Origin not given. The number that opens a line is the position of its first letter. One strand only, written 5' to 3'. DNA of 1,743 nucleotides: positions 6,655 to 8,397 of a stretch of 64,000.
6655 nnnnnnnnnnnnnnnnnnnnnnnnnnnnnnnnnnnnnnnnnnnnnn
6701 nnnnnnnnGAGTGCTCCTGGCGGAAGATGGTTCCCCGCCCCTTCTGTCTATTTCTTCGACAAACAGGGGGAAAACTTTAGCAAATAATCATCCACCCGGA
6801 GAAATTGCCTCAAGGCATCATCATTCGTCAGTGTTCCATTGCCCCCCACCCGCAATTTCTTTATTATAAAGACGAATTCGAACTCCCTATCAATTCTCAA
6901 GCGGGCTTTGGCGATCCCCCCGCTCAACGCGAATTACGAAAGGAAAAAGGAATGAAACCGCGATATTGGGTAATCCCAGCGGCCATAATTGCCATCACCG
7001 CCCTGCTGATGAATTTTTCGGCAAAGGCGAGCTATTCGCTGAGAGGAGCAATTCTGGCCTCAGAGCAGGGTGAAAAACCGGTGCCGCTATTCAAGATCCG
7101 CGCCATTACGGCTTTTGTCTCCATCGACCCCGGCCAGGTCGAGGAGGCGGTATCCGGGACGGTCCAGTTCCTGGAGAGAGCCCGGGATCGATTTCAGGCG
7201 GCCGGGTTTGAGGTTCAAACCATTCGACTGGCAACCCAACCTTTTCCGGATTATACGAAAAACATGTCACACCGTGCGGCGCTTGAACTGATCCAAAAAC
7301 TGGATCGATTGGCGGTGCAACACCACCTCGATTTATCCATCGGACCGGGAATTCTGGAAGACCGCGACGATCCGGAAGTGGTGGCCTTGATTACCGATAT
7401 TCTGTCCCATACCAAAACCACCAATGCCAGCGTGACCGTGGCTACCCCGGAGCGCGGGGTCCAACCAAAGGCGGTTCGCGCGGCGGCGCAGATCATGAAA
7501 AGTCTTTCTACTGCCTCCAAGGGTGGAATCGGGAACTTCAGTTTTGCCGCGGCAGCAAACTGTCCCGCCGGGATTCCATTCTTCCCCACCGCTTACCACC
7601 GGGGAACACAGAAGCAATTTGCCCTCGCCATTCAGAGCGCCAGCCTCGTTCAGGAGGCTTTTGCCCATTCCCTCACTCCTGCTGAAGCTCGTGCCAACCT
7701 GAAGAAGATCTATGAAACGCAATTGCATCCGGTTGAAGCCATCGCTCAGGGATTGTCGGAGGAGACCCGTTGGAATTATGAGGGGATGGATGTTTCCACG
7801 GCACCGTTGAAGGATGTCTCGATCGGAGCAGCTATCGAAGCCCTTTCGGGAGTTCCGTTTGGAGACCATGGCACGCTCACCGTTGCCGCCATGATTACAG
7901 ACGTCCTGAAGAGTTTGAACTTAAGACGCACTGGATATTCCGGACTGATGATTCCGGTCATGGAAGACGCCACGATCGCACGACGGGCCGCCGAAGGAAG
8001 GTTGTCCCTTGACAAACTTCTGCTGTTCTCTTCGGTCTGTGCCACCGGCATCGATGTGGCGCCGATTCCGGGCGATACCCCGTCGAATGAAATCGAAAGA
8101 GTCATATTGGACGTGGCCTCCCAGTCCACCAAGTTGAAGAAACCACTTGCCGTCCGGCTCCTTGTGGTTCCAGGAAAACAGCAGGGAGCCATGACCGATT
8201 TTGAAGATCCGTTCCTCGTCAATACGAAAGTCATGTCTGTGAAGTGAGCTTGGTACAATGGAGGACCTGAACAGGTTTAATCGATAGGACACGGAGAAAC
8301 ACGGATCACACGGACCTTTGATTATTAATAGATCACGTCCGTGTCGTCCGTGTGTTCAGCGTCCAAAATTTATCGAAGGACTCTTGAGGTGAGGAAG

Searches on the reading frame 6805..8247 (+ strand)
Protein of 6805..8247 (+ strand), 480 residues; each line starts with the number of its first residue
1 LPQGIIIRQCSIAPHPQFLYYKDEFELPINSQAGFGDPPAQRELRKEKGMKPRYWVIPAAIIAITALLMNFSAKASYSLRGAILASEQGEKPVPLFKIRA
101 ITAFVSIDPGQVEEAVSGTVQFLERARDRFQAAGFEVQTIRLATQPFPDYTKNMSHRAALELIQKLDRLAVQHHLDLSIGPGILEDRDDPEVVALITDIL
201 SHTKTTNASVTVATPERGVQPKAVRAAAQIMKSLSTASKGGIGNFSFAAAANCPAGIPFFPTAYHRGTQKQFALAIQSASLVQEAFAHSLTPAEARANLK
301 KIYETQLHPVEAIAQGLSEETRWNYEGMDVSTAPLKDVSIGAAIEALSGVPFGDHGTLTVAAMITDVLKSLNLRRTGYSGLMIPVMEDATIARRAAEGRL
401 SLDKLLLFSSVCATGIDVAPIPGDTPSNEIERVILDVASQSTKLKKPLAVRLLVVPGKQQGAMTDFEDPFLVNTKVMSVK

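Call 5: search_protein_families(library=pfam, proteins=[window:6805-8247:+])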
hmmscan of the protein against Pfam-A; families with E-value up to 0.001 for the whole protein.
window:6805-8247:+ (480 aa): 1 family
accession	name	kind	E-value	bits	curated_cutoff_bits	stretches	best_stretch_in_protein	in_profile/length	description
PF05167.17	DUF711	-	9.2e-82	275.5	25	1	96-466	8-406/413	Uncharacterised ACR (DUF711)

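Call 6: search_protein_families(library=ncbifam, proteins=[window:6805-8247:+])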
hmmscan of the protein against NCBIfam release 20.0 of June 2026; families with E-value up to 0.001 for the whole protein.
window:6805-8247:+ (480 aa): 1 family
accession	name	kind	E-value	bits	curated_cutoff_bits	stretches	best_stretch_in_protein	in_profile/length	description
NF003700.0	PRK05313.1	equivalog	1.3e-44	152.5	440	1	129-479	63-428/452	hypothetical protein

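Call 81: search_protein_families(library=ncbifam, proteins=[window:6952-8247:+], max_evalue=1e-20)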
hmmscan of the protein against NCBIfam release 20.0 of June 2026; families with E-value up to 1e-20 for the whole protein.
window:6952-8247:+ (431 aa): 1 family
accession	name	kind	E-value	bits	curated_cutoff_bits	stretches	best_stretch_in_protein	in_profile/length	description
NF003700.0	PRK05313.1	equivalog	9e-45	153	440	1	80-430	63-428/452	hypothetical protein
